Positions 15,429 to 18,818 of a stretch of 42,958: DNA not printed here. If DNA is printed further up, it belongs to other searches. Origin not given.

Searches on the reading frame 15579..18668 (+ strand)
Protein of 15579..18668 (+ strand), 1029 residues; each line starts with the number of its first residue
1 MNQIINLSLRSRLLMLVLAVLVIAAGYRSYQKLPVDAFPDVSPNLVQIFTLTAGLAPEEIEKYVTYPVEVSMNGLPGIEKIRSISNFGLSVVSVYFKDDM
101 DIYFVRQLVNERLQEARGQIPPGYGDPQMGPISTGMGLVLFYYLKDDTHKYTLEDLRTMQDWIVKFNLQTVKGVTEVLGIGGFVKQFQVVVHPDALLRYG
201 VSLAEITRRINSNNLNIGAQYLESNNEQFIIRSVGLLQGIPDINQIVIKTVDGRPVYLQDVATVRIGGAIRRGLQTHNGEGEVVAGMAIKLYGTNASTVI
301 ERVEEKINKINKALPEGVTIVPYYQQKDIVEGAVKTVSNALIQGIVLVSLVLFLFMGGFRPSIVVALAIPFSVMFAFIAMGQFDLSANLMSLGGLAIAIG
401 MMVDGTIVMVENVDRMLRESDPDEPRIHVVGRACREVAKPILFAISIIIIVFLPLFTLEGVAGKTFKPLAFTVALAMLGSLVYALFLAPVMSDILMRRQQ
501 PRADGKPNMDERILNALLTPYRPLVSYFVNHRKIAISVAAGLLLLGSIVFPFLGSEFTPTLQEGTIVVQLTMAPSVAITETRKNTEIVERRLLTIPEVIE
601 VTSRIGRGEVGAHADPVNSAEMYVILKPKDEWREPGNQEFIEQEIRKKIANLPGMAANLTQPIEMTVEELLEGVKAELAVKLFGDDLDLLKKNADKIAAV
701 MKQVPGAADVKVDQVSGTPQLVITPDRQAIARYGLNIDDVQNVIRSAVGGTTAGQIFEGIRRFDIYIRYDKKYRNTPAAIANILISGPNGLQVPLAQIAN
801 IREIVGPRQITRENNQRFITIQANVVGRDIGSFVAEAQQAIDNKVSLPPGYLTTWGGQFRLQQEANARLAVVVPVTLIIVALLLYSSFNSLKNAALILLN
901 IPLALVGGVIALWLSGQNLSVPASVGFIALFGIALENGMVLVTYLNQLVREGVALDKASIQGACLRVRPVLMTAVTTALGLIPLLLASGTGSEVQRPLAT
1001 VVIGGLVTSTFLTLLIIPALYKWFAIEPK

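Call 11: search_protein_families(library=pfam, proteins=[window:15579-18668:+], max_evalue=0.001)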
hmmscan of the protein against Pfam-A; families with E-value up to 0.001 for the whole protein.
window:15579-18668:+ (1029 aa): 1 family
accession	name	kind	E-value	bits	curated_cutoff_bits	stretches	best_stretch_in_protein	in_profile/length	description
PF00873.25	ACR_tran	-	1.3e-294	980.3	28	1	4-1024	1-1020/1021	AcrB/AcrD/AcrF family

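Call 86: search_protein_families(library=ncbifam, proteins=[window:15579-18668:+], max_evalue=0.00001)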
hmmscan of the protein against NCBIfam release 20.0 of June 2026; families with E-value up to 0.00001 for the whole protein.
window:15579-18668:+ (1029 aa): 12 families
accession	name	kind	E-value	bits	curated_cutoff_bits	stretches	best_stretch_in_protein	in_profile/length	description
TIGR00914.1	2A0601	subfamily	0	1143.6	701.45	1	2-1024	3-1035/1051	CusA/CzcA family heavy metal efflux RND transporter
NF033617.1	RND_permease_2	subfamily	3.2e-177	591.5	1250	1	13-1024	9-1007/1009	multidrug efflux RND transporter permease subunit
NF000282.2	RND_permease_1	subfamily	1.7e-141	473.2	1250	1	15-1023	11-1026/1029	multidrug efflux RND transporter permease subunit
TIGR00915.1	2A0602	subfamily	5.1e-126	421.9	940.35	1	15-1021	12-1025/1050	efflux RND transporter permease subunit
NF007905.0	PRK10614.1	equivalog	6.6e-109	365.1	1774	1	15-1024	14-1008/1025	multidrug efflux RND transporter permease subunit MdtC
NF007798.0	PRK10503.1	equivalog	1.7e-104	350.4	1584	1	17-1024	25-1022/1040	MdtB/MuxB family multidrug efflux RND transporter permease subunit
NF007133.0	PRK09579.1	equivalog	4.4e-103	345.7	1763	1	8-1025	7-1003/1017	multidrug efflux RND transporter permease subunit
NF007842.1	PRK10555.1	equivalog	8e-92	308.7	1854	1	13-1021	10-1023/1036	multidrug efflux RND transporter permease AcrD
NF007131.0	PRK09577.1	equivalog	1.7e-88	297.6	1768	1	15-1021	12-1019/1045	multidrug efflux RND transporter permease subunit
NF000037.1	RND_perm_OqxB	exception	4.6e-77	259.8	2200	1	14-1021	13-1031/1050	multidrug efflux RND transporter permease subunit OqxB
NF011706.2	PRK15127.1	equivalog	1.1e-71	242.1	2150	1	13-1021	10-1026/1049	multidrug efflux RND transporter permease subunit AcrB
TIGR00921.1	2A067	subfamily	2.4e-08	32.5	351.9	1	859-1024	184-346/733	hydrophobe/amphiphile efflux-3 (HAE3) family transporter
